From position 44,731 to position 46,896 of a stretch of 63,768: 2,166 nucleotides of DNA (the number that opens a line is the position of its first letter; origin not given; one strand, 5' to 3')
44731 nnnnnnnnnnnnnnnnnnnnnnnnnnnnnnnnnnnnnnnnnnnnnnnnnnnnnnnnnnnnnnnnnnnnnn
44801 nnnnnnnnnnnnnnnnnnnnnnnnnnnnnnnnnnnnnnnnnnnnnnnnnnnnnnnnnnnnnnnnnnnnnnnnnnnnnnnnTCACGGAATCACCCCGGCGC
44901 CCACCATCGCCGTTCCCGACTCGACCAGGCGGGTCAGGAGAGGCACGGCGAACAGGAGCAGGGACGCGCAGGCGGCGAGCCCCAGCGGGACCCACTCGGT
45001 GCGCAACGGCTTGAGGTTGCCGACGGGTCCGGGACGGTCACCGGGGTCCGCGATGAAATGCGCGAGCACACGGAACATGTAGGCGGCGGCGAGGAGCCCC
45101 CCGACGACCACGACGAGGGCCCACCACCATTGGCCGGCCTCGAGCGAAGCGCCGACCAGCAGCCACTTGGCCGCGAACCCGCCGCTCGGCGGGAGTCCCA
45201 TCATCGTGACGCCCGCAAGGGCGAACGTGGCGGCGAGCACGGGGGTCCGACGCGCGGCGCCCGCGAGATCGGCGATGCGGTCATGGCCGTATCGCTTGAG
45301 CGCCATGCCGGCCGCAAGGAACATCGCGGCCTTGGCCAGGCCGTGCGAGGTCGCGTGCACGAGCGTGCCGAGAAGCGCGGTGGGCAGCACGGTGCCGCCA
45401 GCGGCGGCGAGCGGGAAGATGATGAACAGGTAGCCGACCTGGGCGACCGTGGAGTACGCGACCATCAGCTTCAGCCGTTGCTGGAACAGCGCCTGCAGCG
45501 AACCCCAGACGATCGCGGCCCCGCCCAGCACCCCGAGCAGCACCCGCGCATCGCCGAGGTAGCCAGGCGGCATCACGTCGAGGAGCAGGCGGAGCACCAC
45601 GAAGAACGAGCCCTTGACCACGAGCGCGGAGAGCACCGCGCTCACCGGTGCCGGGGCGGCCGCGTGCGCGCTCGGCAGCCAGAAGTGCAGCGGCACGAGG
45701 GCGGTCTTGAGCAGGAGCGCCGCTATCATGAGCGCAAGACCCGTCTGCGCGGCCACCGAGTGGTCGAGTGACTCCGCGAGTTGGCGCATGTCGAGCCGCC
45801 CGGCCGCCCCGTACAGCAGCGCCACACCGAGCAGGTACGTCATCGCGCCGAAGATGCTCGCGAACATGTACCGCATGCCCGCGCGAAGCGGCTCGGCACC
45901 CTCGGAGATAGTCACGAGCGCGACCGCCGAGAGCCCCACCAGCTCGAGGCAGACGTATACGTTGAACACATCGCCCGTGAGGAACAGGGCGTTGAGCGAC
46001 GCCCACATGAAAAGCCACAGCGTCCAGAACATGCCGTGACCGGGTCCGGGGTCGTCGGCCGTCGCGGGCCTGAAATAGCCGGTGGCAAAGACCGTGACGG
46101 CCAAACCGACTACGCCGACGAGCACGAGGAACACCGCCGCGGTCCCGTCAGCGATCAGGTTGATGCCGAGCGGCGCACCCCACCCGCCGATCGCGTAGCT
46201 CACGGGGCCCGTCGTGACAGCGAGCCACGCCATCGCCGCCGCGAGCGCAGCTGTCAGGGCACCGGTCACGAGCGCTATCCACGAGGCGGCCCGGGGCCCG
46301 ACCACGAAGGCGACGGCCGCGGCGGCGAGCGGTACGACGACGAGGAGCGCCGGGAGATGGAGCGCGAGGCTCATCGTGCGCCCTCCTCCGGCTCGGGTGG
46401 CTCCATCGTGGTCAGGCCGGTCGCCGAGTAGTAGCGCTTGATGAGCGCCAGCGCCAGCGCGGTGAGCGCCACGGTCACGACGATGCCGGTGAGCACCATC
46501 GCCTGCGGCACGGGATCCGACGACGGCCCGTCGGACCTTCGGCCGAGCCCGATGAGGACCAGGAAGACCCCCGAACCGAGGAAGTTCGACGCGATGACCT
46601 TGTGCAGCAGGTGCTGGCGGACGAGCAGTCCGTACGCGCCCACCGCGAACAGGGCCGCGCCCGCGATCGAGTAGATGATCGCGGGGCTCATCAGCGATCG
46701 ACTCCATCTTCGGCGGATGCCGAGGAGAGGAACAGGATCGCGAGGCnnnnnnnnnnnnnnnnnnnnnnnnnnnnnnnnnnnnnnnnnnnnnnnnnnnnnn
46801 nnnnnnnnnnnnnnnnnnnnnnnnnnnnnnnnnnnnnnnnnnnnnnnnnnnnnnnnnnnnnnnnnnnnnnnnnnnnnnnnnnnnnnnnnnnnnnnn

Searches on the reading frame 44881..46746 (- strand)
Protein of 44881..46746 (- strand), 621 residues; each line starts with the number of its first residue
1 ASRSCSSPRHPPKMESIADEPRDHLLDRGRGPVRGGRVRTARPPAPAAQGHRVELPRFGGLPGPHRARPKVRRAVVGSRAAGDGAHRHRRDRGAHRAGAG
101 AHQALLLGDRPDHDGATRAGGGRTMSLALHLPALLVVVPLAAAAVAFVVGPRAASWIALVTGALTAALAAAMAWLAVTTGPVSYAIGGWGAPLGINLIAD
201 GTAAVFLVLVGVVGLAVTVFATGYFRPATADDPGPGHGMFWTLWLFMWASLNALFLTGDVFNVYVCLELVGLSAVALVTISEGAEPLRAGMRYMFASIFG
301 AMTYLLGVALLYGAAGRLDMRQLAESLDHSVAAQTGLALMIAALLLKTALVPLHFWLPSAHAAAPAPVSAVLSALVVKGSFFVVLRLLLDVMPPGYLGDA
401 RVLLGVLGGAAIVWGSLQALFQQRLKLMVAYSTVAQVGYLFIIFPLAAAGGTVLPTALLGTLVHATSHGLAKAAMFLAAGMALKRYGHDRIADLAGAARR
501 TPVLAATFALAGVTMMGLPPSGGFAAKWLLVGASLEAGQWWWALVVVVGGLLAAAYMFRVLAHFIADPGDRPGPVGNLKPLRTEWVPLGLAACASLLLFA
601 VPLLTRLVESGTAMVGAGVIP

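Call 69: search_protein_families(library=pfam, proteins=[window:44881-46746:-], max_evalue=0.05)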
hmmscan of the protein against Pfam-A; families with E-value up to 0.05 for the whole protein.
window:44881-46746:- (621 aa): 3 families
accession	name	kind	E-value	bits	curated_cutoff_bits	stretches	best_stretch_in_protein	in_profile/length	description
PF00361.26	Proton_antipo_M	-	5.6e-53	180.5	21.5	1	258-552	2-293/294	NADH:quinone oxidoreductase/Mrp antiporter, TM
PF00662.26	Proton_antipo_N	-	0.00015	22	24.5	1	194-225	10-41/51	NADH-Ubiquinone oxidoreductase (complex I), chain 5 N-terminus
PF10125.14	NADHdeh_related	-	0.0018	18.2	27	1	255-346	85-174/218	NADH dehydrogenase I, subunit N related protein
